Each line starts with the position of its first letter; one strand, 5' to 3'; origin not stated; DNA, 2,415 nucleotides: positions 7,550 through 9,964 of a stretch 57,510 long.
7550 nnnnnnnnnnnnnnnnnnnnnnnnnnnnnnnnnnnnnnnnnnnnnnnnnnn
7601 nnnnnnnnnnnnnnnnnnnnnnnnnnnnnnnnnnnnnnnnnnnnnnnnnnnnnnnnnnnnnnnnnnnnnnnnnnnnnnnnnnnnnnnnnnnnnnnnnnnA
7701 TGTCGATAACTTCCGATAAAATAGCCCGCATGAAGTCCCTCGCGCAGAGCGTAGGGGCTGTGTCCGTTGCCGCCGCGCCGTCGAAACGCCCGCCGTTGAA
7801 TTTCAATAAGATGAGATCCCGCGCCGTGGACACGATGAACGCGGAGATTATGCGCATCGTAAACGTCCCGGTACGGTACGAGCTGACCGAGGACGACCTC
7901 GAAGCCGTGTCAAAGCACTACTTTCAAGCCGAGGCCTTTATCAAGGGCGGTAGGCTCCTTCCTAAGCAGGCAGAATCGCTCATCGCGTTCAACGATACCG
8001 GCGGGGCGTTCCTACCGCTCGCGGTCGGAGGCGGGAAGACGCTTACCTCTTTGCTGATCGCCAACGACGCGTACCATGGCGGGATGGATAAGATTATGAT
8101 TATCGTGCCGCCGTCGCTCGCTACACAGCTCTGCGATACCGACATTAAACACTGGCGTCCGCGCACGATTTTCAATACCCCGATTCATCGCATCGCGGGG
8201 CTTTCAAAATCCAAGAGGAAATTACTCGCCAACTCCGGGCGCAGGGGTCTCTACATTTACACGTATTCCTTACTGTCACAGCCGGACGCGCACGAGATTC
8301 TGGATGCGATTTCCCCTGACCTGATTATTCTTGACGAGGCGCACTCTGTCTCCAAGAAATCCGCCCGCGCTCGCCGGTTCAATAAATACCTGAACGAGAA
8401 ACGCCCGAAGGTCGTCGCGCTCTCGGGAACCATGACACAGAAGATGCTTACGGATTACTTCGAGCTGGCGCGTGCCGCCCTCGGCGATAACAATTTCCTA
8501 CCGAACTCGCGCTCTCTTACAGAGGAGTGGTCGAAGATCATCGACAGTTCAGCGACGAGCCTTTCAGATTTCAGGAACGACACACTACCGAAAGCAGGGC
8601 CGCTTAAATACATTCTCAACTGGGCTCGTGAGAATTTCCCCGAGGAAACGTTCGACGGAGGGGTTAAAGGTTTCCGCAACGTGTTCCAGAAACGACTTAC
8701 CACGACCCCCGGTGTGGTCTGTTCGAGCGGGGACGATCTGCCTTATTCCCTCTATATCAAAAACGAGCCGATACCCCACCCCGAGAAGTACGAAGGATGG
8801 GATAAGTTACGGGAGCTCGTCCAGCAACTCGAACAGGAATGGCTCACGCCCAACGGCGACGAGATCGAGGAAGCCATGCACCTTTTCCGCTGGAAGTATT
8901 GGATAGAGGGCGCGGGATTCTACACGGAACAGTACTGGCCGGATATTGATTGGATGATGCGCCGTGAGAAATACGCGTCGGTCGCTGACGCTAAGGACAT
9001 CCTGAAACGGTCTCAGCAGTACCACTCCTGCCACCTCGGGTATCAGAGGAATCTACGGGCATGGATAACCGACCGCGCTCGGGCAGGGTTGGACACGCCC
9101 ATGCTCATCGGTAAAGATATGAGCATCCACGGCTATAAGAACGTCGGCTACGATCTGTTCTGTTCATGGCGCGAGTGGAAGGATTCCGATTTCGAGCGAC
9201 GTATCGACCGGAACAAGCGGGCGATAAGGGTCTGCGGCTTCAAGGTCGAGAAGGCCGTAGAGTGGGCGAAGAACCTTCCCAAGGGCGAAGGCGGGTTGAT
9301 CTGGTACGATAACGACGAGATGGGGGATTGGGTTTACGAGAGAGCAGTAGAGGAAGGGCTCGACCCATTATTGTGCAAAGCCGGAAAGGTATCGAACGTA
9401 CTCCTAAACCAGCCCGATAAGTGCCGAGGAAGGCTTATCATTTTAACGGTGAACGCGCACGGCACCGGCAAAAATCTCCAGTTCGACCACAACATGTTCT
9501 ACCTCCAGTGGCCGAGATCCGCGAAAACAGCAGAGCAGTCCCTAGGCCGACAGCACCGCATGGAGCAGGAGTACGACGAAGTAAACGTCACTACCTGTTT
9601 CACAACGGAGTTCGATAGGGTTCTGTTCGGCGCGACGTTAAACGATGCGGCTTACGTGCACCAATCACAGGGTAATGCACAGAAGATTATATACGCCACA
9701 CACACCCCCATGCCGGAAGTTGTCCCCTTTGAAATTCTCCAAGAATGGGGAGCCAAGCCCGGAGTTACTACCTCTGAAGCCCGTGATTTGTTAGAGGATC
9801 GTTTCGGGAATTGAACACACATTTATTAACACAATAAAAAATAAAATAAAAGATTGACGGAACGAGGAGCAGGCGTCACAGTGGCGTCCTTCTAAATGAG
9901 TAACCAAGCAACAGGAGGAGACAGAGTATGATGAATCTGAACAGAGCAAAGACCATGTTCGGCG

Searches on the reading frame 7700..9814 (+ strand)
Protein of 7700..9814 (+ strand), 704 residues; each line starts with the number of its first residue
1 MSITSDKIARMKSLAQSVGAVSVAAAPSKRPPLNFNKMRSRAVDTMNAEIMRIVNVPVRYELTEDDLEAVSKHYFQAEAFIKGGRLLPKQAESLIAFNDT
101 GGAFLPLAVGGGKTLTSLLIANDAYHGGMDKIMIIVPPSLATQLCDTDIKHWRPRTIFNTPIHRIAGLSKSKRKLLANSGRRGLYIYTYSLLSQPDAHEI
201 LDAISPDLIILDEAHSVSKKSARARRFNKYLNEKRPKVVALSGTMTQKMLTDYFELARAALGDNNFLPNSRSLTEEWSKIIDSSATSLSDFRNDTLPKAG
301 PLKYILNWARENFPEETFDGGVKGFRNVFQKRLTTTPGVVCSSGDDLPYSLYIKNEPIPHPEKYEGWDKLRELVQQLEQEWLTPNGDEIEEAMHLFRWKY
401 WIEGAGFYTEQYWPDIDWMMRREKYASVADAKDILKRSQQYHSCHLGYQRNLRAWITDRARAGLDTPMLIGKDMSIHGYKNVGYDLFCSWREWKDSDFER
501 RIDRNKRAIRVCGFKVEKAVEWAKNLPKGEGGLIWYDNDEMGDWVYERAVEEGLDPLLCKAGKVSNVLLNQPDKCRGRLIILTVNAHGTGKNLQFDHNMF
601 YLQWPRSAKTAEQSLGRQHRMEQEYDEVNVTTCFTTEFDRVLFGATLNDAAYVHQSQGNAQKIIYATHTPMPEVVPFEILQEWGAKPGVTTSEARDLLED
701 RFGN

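Call 101: search_protein_families(library=phrogs, proteins=[window:7700-9814:+], max_evalue=0.001)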
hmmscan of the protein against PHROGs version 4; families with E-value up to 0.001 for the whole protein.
window:7700-9814:+ (704 aa): 2 families
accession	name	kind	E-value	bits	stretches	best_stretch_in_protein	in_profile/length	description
phrog_62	-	DNA, RNA and nucleotide metabolism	5.8e-24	84.7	1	78-635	689-1110/1881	DNA helicase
phrog_16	-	DNA, RNA and nucleotide metabolism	1.1e-09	38.1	1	98-248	288-419/986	DNA helicase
